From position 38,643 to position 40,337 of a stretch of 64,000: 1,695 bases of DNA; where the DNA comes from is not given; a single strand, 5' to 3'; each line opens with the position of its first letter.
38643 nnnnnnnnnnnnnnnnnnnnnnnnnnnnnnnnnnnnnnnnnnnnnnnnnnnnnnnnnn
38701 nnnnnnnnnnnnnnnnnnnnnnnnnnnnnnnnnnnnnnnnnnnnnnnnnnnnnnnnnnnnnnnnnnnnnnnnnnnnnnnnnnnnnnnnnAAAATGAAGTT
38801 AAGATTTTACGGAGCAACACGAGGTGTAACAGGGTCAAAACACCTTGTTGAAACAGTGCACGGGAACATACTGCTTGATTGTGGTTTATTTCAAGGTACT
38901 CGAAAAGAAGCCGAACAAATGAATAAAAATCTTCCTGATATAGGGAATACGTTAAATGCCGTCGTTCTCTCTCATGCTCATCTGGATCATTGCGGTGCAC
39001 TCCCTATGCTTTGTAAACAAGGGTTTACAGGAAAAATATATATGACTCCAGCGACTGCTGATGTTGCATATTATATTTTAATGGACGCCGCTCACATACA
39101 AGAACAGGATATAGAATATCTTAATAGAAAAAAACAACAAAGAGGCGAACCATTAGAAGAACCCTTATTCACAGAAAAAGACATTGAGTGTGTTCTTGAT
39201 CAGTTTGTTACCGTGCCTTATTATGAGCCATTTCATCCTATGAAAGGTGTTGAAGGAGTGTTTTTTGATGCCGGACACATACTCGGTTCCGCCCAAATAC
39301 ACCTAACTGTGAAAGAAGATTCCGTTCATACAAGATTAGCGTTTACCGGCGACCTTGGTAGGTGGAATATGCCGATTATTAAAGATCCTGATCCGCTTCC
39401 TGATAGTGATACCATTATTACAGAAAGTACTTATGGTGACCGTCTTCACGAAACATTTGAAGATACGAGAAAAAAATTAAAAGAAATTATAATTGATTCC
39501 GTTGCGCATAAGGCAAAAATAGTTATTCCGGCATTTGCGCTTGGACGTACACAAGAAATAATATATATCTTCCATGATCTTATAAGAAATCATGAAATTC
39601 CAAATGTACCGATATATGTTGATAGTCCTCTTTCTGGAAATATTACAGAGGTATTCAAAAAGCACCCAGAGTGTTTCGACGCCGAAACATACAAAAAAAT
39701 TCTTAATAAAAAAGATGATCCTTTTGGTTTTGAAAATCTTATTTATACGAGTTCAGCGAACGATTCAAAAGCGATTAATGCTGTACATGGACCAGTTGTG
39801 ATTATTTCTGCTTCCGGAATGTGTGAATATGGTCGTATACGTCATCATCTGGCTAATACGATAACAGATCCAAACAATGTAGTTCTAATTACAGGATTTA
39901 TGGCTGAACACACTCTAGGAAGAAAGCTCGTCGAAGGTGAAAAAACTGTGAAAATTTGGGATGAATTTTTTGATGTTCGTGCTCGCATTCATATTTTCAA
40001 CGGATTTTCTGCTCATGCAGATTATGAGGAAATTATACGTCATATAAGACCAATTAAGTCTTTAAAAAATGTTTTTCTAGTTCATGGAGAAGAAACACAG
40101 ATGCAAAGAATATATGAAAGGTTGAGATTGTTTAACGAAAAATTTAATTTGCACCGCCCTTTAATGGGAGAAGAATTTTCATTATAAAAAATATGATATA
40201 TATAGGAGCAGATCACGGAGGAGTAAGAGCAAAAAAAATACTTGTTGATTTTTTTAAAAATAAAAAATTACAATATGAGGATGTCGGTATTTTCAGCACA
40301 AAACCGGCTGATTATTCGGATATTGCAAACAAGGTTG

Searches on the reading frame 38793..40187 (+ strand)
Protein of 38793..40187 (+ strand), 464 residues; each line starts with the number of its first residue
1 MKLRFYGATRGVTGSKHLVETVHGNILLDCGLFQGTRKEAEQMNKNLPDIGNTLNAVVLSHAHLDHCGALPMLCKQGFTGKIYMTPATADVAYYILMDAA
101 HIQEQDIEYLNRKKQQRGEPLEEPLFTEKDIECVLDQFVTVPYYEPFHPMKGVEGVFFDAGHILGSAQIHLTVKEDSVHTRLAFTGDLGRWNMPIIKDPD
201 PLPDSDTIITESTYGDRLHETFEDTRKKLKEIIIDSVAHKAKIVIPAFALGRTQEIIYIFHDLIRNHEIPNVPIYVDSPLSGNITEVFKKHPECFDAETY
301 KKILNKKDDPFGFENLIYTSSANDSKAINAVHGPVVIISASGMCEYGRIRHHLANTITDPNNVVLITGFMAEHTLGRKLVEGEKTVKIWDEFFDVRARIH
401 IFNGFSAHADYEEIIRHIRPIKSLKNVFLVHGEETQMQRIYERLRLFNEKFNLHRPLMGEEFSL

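Call 89: search_protein_families(library=pfam, proteins=[window:38793-40187:+], max_evalue=0.00001)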
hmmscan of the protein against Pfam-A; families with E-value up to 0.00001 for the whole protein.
window:38793-40187:+ (464 aa): 5 families
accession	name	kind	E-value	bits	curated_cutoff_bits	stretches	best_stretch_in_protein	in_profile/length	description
PF10996.14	Beta-Casp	-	1.5e-40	138.9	27.7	1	253-379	1-120/120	Beta-Casp domain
PF07521.17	RMMBL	-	5.8e-13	49.1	21.6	1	394-445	3-53/63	Zn-dependent metallo-hydrolase RNA specificity domain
PF00753.33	Lactamase_B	-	6.1e-12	46.3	22.7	1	18-194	10-155/196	Metallo-beta-lactamase superfamily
PF16661.11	Lactamase_B_6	-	1.7e-10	41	27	1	24-176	7-154/193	Metallo-beta-lactamase superfamily domain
PF12706.13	Lactamase_B_2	-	1.6e-07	31.6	27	1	25-91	2-69/200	Beta-lactamase superfamily domain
